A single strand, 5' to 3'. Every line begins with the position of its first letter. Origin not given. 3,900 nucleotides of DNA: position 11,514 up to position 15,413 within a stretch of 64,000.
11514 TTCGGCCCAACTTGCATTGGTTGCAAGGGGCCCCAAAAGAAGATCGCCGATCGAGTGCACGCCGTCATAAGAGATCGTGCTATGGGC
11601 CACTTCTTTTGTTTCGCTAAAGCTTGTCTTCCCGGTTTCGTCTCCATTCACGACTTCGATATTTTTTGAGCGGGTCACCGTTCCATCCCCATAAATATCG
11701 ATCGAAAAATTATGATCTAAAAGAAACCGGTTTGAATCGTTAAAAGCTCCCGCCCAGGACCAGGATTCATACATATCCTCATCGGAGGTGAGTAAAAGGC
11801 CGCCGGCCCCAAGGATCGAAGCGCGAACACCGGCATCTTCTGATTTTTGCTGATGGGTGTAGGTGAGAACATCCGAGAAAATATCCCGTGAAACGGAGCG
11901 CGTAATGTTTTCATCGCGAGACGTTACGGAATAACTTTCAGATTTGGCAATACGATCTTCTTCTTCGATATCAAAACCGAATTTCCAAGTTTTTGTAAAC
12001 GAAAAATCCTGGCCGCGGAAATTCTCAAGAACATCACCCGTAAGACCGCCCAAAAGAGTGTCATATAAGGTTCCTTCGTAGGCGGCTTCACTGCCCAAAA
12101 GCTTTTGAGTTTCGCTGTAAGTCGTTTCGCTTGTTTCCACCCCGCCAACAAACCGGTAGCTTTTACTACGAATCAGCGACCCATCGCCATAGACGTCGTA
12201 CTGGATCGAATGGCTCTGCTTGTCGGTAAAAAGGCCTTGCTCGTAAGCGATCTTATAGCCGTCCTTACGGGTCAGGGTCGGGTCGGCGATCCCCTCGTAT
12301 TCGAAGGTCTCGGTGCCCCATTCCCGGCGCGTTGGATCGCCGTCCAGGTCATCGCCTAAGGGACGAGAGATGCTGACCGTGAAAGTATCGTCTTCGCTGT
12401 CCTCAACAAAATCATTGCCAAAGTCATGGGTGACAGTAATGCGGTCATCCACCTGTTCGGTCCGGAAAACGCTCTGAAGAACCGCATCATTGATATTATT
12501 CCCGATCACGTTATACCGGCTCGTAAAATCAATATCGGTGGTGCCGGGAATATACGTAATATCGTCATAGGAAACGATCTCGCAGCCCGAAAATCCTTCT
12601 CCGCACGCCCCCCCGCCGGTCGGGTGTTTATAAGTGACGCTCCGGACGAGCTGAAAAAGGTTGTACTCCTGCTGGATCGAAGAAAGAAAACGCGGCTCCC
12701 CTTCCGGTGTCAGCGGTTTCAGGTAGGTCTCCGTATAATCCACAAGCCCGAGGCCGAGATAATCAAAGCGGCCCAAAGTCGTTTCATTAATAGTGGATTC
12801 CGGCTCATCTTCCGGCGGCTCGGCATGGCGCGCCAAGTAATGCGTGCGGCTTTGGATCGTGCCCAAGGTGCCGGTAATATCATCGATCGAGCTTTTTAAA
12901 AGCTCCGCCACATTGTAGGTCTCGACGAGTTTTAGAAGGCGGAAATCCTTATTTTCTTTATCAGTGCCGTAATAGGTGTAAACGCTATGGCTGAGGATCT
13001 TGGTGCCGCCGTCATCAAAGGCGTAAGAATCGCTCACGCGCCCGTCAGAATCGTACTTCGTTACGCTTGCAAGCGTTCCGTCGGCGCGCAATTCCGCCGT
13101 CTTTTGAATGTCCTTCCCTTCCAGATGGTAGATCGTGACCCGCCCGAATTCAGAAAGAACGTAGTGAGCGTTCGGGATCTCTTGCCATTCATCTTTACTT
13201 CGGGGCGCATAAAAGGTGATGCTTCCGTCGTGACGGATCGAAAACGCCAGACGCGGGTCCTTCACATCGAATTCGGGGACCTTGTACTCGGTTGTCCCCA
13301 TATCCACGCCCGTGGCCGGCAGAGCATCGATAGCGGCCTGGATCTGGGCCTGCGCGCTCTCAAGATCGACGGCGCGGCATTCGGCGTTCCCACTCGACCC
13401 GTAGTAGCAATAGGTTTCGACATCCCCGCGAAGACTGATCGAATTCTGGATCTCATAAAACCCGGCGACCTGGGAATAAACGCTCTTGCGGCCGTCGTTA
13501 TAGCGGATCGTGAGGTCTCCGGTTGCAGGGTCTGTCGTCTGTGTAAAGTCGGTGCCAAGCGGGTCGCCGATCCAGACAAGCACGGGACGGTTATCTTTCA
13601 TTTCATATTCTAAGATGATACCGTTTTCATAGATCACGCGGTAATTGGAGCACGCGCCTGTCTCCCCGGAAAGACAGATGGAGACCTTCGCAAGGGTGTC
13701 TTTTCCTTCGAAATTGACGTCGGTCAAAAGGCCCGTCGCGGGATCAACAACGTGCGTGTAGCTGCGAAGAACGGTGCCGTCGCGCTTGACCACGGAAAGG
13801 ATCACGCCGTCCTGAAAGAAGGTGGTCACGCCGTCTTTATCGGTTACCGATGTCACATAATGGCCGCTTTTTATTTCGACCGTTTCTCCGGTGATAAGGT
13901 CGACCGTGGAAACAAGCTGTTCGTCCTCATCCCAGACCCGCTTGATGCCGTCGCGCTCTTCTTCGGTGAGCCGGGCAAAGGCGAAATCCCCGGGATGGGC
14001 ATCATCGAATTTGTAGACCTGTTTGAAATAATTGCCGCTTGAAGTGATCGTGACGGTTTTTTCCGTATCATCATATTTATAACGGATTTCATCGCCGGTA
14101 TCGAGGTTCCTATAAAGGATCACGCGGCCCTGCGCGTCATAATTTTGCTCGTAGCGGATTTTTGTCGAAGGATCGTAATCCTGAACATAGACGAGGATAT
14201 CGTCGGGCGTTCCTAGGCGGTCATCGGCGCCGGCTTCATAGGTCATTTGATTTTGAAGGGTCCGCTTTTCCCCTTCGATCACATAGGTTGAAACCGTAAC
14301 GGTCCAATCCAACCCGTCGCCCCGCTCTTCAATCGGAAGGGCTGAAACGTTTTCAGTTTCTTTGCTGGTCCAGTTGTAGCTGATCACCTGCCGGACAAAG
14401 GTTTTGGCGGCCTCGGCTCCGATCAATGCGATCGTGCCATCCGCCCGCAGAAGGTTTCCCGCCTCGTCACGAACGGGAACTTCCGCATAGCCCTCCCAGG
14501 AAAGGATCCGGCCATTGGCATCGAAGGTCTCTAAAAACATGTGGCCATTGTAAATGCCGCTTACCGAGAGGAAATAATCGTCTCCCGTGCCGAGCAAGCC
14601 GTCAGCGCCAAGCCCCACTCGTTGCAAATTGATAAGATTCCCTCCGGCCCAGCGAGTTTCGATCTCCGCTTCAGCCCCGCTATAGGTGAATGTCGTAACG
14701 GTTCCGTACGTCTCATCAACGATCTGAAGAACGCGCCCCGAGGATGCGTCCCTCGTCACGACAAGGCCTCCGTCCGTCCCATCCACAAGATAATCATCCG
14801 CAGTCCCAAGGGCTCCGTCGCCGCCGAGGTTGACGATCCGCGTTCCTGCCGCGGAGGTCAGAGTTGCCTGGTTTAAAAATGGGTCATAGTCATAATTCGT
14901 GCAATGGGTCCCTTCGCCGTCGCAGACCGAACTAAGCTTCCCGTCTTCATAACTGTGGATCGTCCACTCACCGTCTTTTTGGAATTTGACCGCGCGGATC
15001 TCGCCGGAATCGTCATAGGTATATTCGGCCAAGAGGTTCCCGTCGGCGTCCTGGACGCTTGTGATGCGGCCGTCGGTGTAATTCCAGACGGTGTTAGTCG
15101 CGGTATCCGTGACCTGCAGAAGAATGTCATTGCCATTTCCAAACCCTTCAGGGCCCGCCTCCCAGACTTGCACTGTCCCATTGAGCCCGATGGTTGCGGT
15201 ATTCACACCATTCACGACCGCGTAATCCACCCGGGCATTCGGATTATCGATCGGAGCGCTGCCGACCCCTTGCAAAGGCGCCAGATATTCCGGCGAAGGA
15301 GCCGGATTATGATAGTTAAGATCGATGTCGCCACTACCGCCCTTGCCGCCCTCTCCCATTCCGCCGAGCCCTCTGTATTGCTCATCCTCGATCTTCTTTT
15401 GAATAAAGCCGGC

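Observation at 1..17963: Giant (over 6,000 aa, truncated by the window) secreted protein with more than 25 tandem ~95-aa repeats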

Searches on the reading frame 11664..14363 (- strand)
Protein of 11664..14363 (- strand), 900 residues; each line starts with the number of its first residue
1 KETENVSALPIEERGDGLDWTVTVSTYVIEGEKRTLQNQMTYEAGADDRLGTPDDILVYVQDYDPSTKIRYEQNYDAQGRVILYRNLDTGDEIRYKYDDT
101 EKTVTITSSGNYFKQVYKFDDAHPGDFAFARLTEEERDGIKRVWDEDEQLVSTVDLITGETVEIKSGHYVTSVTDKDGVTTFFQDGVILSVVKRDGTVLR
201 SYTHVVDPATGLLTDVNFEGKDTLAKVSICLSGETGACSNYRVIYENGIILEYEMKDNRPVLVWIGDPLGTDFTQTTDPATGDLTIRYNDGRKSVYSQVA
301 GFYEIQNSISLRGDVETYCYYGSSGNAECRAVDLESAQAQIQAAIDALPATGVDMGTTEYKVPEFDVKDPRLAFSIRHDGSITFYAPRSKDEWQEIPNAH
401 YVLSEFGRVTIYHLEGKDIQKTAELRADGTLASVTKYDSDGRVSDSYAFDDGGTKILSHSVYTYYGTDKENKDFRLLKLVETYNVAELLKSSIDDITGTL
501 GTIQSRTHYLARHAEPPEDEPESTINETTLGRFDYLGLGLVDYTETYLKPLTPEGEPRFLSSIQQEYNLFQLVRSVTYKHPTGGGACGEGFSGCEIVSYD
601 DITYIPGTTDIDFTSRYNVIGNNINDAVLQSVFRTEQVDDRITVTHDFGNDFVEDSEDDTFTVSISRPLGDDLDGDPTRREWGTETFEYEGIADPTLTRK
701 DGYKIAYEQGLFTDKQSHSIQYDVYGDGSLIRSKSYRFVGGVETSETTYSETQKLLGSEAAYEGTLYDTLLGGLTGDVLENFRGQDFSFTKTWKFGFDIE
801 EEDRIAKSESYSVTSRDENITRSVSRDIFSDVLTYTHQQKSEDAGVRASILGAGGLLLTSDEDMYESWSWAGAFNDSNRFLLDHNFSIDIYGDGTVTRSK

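Call 78: find_homologous_proteins(query=window:11664-14363:-, max_evalue=0.001)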
Query window:11664-14363:- (900 aa): 2 proteins with E <= 0.001 among 8000 candidates.
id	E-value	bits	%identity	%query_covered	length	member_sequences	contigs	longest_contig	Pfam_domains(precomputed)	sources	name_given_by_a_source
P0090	9.2e-251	853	69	60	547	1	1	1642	-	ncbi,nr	ncbi:MAG: hypothetical protein HY767_03305, partial [Candidatus Omnitrophica bacterium]|nr:hypotheti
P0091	1.5e-200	687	62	56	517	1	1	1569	-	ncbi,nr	ncbi:MAG: hypothetical protein HY767_03345, partial [Candidatus Omnitrophica bacterium]|nr:hypotheti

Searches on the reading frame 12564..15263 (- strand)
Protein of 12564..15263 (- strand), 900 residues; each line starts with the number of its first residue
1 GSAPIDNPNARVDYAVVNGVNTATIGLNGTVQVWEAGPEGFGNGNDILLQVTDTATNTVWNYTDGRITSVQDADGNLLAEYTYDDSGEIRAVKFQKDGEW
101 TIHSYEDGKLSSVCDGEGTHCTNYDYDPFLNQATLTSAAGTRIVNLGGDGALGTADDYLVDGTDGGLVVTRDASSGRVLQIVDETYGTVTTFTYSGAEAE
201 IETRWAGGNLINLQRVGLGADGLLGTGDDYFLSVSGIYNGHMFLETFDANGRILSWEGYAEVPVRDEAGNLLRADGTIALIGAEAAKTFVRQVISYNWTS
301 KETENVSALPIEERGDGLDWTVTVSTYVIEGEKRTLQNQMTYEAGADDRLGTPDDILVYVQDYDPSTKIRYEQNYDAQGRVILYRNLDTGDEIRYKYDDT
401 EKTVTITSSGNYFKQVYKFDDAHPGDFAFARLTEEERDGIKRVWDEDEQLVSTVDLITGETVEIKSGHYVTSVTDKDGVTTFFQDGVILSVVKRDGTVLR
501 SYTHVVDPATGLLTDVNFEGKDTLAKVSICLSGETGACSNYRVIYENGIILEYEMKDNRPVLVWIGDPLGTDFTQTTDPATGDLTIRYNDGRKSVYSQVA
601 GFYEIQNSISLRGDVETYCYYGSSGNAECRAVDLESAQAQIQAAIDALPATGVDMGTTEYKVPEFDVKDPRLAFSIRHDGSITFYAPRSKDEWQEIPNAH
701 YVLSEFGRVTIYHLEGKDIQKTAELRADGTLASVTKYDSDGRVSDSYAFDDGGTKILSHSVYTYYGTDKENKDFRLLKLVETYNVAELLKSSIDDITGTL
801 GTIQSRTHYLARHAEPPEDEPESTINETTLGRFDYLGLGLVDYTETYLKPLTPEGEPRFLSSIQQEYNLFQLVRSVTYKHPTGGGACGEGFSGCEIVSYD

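Call 99: search_protein_families(library=ncbifam, proteins=[window:12564-15263:-], max_evalue=0.1)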
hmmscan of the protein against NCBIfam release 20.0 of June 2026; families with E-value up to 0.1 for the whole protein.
window:12564-15263:- (900 aa): 1 family
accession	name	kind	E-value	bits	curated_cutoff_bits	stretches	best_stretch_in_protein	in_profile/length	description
TIGR01643.1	YD_repeat_2x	repeat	0.00036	20.9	15.8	0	63-101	3-40/42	YD repeat-containing protein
